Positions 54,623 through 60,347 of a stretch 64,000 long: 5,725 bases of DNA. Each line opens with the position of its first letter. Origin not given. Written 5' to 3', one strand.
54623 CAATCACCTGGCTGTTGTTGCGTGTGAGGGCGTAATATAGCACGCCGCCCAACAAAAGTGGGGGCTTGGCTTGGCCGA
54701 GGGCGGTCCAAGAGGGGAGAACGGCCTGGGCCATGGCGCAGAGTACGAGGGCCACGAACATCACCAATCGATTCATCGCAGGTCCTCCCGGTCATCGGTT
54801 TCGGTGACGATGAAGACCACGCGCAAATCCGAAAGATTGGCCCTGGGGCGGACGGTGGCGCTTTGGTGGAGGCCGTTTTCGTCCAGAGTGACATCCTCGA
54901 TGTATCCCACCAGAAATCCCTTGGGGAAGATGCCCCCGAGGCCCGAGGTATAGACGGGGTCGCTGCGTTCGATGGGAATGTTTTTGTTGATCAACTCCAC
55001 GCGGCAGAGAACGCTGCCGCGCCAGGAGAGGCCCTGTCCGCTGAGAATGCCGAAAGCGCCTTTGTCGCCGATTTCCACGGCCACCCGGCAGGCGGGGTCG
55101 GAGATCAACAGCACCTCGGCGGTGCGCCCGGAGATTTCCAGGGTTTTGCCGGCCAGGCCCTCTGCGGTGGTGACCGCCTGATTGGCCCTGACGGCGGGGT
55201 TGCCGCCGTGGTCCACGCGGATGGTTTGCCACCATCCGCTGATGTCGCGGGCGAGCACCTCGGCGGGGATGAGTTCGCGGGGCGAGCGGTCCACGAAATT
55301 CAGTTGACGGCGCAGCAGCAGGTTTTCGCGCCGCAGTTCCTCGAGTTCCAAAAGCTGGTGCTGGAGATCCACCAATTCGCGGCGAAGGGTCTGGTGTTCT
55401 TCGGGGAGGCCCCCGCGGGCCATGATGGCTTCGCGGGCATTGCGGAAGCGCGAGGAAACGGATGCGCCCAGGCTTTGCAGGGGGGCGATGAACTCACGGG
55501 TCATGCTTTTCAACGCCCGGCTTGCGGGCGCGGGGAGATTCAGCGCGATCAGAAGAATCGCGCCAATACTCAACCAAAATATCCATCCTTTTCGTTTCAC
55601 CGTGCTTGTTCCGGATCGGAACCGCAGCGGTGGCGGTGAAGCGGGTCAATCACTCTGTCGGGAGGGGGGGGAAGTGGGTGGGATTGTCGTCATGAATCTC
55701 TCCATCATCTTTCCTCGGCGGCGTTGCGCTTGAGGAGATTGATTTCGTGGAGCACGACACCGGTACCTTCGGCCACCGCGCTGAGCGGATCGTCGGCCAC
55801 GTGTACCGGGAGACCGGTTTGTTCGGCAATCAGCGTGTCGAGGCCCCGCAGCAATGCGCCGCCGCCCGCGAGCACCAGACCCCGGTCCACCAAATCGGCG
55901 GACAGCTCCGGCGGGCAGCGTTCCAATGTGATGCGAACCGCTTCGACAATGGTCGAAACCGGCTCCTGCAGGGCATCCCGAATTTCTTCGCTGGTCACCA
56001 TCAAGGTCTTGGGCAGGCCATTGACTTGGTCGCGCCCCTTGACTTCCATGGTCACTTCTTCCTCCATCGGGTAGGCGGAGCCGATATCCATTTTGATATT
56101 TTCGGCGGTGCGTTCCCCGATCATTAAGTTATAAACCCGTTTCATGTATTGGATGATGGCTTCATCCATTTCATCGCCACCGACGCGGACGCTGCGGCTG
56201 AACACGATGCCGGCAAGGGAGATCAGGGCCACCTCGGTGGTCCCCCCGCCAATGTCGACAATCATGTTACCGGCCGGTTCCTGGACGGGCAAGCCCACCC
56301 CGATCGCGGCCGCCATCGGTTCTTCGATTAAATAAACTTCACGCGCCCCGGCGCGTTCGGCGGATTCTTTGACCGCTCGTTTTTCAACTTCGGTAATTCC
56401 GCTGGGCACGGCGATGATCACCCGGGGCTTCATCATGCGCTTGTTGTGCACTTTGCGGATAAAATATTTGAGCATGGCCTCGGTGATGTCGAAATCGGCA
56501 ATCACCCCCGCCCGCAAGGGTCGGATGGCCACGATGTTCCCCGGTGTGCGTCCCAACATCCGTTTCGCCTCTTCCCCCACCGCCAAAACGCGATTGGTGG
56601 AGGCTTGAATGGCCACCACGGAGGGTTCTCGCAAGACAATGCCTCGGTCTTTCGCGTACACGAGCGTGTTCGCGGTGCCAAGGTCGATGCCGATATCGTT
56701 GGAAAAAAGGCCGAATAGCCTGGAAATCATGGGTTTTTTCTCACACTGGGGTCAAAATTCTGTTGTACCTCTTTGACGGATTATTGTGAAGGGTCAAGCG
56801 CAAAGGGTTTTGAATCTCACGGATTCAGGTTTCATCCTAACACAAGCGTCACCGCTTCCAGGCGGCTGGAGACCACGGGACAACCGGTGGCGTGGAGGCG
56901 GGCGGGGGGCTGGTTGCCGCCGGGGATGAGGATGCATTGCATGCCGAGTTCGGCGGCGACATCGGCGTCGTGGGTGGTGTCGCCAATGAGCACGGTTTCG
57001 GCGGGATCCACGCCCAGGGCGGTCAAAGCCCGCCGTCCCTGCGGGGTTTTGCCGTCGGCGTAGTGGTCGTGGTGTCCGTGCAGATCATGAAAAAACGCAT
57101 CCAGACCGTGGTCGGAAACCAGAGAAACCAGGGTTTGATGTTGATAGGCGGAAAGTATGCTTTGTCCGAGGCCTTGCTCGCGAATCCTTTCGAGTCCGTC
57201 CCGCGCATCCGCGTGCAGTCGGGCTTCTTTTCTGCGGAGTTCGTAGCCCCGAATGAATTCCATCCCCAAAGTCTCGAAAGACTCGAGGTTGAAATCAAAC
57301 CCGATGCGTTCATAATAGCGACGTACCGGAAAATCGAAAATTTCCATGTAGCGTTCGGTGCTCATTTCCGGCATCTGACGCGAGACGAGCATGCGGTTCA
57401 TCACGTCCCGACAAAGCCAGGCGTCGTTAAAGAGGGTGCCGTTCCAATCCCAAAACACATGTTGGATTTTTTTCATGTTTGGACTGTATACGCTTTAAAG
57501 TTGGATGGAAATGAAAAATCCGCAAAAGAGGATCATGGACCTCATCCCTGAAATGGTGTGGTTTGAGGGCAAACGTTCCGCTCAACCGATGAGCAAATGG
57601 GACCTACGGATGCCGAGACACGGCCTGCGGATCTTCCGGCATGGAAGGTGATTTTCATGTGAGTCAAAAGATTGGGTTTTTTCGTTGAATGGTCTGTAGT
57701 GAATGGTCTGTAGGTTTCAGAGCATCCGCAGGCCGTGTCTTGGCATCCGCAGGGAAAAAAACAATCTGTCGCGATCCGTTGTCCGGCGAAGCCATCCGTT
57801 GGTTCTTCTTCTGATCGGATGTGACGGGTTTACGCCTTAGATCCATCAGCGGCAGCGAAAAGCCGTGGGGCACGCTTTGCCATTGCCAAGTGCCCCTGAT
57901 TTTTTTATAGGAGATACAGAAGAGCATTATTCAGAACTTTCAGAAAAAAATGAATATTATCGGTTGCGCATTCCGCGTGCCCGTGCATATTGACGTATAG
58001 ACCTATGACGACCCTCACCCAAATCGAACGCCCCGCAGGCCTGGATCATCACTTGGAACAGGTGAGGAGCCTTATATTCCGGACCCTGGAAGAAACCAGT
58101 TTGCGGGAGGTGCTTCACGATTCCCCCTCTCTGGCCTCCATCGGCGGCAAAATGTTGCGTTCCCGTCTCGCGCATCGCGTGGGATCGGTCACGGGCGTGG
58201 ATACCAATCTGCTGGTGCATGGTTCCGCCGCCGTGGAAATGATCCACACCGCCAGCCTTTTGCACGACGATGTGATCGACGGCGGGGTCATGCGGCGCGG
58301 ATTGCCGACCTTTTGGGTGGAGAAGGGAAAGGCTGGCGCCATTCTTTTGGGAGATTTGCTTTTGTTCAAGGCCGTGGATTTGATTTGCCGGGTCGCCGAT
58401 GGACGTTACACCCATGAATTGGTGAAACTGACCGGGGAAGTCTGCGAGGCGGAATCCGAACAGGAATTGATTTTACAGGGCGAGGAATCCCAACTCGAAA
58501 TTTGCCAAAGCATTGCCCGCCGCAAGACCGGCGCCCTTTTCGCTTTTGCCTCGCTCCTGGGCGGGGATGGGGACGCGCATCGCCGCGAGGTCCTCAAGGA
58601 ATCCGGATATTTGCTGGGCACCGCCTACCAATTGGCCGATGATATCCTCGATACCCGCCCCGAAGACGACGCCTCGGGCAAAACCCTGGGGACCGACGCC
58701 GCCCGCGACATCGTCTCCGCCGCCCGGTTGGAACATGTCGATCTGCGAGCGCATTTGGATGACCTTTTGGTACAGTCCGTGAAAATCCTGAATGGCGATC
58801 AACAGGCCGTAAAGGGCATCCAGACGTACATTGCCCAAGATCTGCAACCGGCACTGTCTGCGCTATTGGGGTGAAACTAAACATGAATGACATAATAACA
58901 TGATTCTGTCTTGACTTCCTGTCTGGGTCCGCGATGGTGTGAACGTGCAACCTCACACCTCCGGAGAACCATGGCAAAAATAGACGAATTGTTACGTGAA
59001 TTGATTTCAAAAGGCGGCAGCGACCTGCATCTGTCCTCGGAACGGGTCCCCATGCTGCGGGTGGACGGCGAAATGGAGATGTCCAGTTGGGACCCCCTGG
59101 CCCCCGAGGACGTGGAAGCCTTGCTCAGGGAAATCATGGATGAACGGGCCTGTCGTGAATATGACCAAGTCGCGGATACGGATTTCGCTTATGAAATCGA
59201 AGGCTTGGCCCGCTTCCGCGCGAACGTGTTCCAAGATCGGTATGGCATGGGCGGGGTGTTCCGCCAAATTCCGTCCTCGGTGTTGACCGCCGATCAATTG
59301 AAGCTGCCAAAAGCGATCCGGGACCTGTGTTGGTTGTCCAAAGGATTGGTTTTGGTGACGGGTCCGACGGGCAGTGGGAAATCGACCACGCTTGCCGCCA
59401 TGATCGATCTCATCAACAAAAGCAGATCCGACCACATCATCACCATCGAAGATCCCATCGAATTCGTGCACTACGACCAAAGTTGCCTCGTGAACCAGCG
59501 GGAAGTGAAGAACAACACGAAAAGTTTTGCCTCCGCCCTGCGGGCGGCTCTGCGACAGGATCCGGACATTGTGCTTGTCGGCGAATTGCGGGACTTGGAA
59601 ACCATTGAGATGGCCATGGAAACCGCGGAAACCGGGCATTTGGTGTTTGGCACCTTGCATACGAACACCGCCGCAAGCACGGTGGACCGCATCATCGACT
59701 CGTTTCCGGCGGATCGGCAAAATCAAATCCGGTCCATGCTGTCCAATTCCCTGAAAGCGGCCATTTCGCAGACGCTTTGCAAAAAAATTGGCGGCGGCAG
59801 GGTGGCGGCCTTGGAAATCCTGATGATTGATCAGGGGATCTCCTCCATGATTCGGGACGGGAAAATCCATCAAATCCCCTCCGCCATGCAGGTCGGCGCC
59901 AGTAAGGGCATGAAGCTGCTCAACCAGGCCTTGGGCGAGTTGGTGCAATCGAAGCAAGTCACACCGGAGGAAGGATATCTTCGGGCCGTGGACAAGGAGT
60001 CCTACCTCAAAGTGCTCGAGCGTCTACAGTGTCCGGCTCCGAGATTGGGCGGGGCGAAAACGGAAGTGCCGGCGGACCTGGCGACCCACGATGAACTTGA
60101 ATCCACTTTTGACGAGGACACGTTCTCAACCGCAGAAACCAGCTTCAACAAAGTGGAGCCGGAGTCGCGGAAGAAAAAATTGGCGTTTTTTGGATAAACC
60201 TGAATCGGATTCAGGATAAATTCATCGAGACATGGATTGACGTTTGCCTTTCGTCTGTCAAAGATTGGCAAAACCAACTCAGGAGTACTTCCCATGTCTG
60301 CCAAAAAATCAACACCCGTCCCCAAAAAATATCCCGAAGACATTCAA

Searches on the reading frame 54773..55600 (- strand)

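Call 83: search_protein_families(library=pfam, proteins=[window:54773-55600:-], max_evalue=0.001)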
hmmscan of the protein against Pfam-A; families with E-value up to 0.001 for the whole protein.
window:54773-55600:- (275 aa): 1 family
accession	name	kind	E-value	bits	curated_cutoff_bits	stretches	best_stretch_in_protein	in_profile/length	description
PF04085.20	MreC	-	2.6e-35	121.8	28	1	115-266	1-147/147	Rod shape-determining protein MreC, barrel core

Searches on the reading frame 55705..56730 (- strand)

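Call 83: search_protein_families(library=pfam, proteins=[window:55705-56730:-], max_evalue=0.001)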
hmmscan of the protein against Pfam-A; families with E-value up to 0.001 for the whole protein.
window:55705-56730:- (341 aa): 5 families
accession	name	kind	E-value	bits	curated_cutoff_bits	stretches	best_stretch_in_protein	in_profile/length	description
PF06723.19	MreB_Mbl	-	6.8e-153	508.7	27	1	10-334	1-326/327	MreB/Mbl protein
PF00012.26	HSP70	-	5.7e-14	51.7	20.6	1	103-200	135-238/599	Hsp70 protein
PF00022.25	Actin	-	2e-12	46.9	27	1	15-199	9-190/410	Actin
PF14450.12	FtsA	-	3.6e-12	47.2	31.8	1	157-314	2-112/127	Cell division protein FtsA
PF11104.14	PilM_2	-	6.8e-09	35.6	27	0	155-218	182-241/340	Type IV pilus assembly protein PilM;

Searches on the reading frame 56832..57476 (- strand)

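Call 83: search_protein_families(library=pfam, proteins=[window:56832-57476:-], max_evalue=0.001)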
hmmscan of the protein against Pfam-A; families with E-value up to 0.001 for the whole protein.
window:56832-57476:- (214 aa): 4 families
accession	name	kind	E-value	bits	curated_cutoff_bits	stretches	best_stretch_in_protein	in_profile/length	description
PF13419.12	HAD_2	-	2.7e-15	57.4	23.8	1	8-183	2-177/178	Haloacid dehalogenase-like hydrolase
PF00702.32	Hydrolase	-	1.1e-11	45.9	26.4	1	4-178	1-191/191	haloacid dehalogenase-like hydrolase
PF13242.12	Hydrolase_like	-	1.4e-09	38.1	22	1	148-196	11-60/75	HAD-hyrolase-like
PF12710.13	HAD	-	7.5e-06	26.9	27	1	7-173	1-187/189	haloacid dehalogenase-like hydrolase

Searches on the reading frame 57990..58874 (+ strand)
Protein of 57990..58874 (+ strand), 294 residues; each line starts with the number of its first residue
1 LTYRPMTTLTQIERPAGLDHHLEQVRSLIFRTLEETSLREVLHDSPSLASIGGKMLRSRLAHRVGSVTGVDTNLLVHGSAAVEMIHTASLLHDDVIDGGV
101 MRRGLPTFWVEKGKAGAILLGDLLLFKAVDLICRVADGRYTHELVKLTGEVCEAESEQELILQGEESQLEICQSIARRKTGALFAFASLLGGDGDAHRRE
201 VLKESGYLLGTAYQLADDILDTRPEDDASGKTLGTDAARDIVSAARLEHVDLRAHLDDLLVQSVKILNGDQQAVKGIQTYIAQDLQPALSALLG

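Call 83: search_protein_families(library=pfam, proteins=[window:57990-58874:+], max_evalue=0.001)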
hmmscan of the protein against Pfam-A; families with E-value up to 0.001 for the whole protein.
window:57990-58874:+ (294 aa): 1 family
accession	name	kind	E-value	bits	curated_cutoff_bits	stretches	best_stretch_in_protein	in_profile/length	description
PF00348.22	polyprenyl_synt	-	1.1e-35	123.5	27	1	48-251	11-220/251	Polyprenyl synthetase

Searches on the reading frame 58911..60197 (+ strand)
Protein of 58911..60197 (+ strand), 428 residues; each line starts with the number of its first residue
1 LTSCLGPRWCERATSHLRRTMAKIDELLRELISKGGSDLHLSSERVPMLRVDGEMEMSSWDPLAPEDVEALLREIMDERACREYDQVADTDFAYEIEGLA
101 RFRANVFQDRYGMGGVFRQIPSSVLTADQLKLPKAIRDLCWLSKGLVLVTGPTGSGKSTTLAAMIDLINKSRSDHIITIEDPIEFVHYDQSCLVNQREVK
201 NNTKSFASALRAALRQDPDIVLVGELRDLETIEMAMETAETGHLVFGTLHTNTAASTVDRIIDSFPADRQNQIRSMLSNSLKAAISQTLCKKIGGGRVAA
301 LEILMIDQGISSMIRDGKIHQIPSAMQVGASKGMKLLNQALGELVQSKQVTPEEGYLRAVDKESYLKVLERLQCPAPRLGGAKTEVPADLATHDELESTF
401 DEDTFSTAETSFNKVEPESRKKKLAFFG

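Call 83: search_protein_families(library=pfam, proteins=[window:58911-60197:+], max_evalue=0.001)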
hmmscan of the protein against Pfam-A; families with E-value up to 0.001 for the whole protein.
window:58911-60197:+ (428 aa): 6 families
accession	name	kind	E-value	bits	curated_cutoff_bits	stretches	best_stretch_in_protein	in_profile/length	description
PF00437.27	T2SSE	-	7.3e-46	156.9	24.9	1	24-293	12-281/370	Type II/IV secretion system protein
PF13555.12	AAA_29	-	0.00011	22.3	27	1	144-168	22-46/61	P-loop containing region of AAA domain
PF13401.12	AAA_22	-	0.00016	22.5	27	1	143-189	4-33/130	AAA domain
PF13476.12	AAA_23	-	0.00027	22.1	27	1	142-164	17-39/201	AAA domain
PF13191.12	AAA_16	-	0.00078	20.4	32.6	0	144-178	24-55/167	AAA ATPase domain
PF01580.24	FtsK_SpoIIIE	-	0.00089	19.2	24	0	114-165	20-60/221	FtsK/SpoIIIE family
